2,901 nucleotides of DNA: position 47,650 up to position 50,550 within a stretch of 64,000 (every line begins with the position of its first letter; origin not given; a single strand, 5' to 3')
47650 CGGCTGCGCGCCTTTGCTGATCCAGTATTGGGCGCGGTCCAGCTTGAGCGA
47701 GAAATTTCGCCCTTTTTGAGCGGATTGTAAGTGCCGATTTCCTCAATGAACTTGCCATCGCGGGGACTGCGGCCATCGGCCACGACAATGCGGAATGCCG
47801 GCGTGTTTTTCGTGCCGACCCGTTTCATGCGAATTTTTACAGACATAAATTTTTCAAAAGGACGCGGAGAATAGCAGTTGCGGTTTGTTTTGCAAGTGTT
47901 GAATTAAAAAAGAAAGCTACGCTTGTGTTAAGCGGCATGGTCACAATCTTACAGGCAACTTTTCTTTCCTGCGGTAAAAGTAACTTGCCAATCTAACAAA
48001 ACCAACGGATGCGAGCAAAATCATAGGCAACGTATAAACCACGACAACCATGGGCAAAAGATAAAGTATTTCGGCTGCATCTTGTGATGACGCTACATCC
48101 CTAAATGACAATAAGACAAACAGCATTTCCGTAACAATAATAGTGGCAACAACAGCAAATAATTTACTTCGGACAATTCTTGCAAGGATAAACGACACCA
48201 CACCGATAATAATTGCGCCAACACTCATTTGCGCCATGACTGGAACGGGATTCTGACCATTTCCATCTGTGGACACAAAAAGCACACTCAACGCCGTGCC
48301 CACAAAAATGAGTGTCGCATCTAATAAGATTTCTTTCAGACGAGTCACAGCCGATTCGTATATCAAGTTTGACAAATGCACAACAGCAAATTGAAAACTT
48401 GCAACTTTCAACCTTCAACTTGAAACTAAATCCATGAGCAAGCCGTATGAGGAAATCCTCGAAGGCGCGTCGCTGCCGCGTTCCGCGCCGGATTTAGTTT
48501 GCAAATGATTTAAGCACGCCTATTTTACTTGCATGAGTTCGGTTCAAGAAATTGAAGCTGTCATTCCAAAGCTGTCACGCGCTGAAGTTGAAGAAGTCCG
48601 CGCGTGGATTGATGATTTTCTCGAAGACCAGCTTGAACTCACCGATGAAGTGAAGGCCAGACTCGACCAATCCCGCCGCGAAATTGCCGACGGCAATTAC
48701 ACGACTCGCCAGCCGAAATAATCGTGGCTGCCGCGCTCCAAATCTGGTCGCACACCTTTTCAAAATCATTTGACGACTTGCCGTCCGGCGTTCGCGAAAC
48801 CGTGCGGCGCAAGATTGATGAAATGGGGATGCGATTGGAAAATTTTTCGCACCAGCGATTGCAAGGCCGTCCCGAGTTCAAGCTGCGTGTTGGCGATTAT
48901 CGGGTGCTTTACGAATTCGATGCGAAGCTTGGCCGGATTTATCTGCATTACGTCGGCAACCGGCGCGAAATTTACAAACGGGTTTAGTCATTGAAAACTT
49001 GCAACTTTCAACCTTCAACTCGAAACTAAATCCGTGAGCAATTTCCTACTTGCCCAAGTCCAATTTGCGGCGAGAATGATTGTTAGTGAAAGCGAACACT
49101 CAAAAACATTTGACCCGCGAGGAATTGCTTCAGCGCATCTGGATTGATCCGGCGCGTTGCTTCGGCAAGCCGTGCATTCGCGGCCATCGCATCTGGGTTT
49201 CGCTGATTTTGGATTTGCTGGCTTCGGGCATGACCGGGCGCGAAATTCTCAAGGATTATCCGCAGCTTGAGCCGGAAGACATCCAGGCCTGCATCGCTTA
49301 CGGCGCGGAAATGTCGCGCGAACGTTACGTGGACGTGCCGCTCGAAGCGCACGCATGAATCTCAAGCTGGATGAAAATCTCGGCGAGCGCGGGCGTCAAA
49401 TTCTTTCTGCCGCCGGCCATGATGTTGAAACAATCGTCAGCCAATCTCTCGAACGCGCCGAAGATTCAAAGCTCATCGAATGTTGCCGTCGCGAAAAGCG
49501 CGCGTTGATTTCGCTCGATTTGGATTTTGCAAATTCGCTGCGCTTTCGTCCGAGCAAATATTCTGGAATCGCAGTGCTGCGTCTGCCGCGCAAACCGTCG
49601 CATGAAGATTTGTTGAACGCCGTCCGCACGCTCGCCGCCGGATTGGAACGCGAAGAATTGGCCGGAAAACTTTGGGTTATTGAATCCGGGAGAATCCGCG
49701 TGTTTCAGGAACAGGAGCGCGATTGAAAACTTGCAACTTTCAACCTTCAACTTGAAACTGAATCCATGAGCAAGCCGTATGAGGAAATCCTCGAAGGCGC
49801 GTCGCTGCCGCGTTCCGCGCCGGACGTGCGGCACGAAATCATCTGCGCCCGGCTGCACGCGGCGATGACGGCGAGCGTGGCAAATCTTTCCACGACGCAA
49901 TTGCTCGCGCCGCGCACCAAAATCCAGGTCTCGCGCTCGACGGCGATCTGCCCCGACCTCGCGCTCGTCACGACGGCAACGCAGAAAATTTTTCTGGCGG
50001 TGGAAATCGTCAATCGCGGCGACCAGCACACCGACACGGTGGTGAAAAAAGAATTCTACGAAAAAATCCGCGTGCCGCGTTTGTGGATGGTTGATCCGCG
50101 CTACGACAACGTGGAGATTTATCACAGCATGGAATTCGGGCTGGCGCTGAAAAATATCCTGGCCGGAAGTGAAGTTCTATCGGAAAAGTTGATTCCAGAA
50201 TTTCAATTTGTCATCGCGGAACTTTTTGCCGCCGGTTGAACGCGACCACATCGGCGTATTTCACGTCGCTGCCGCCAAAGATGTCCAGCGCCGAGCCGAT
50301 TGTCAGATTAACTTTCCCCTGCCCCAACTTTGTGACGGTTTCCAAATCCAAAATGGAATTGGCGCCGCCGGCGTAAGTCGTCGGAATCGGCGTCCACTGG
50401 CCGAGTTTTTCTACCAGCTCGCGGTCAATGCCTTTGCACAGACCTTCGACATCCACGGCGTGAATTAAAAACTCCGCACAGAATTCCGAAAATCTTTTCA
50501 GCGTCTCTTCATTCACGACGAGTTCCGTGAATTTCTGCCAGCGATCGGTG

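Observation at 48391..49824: Two toxin-antitoxin cassettes each bounded by direct copies of the leader plus 5' end of a Uma2 nuclease gene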

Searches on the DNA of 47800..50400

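Call 60: search_rna_families(source=window, start=47800, end=50400, threshold=evalue, max_evalue=1)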
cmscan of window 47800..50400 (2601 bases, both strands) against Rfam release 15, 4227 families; matches with E-value up to 1: 0.
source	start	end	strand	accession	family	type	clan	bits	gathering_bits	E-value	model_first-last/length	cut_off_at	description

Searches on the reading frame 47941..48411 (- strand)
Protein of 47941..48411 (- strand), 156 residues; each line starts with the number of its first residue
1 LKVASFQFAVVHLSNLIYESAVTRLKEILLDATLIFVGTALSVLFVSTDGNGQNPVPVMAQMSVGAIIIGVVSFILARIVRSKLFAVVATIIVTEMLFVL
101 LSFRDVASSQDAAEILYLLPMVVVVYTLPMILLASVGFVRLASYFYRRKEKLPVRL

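Call 7: search_protein_families(library=pfam, proteins=[window:47941-48411:-], max_evalue=0.01)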
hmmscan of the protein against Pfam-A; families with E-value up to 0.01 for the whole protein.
window:47941-48411:- (156 aa): 0 families

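Call 8: search_protein_families(library=ncbifam, proteins=[window:47941-48411:-], max_evalue=0.01)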
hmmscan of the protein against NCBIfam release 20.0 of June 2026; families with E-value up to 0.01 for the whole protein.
window:47941-48411:- (156 aa): 0 families

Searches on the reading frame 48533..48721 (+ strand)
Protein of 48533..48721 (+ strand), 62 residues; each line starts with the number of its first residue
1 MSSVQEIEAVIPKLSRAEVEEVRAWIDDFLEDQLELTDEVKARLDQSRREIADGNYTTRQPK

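Call 7: search_protein_families(library=pfam, proteins=[window:48533-48721:+], max_evalue=0.01)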
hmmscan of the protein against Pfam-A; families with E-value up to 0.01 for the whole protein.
window:48533-48721:+ (62 aa): 0 families

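Call 8: search_protein_families(library=ncbifam, proteins=[window:48533-48721:+], max_evalue=0.01)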
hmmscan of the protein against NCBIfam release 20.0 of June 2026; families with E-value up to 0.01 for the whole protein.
window:48533-48721:+ (62 aa): 0 families

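Call 87: search_protein_families(library=pfam, proteins=[window:48533-48721:+], max_evalue=5)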
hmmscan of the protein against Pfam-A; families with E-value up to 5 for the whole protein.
window:48533-48721:+ (62 aa): 2 families
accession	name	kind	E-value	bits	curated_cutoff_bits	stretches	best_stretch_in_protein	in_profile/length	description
PF14756.11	Pdase_C33_assoc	-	0.071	13.5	25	1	12-49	90-126/147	Peptidase_C33-associated domain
PF16515.11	HIP1_clath_bdg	-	0.076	13.8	28.8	1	6-53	24-70/99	Clathrin-binding domain of Huntingtin-interacting protein 1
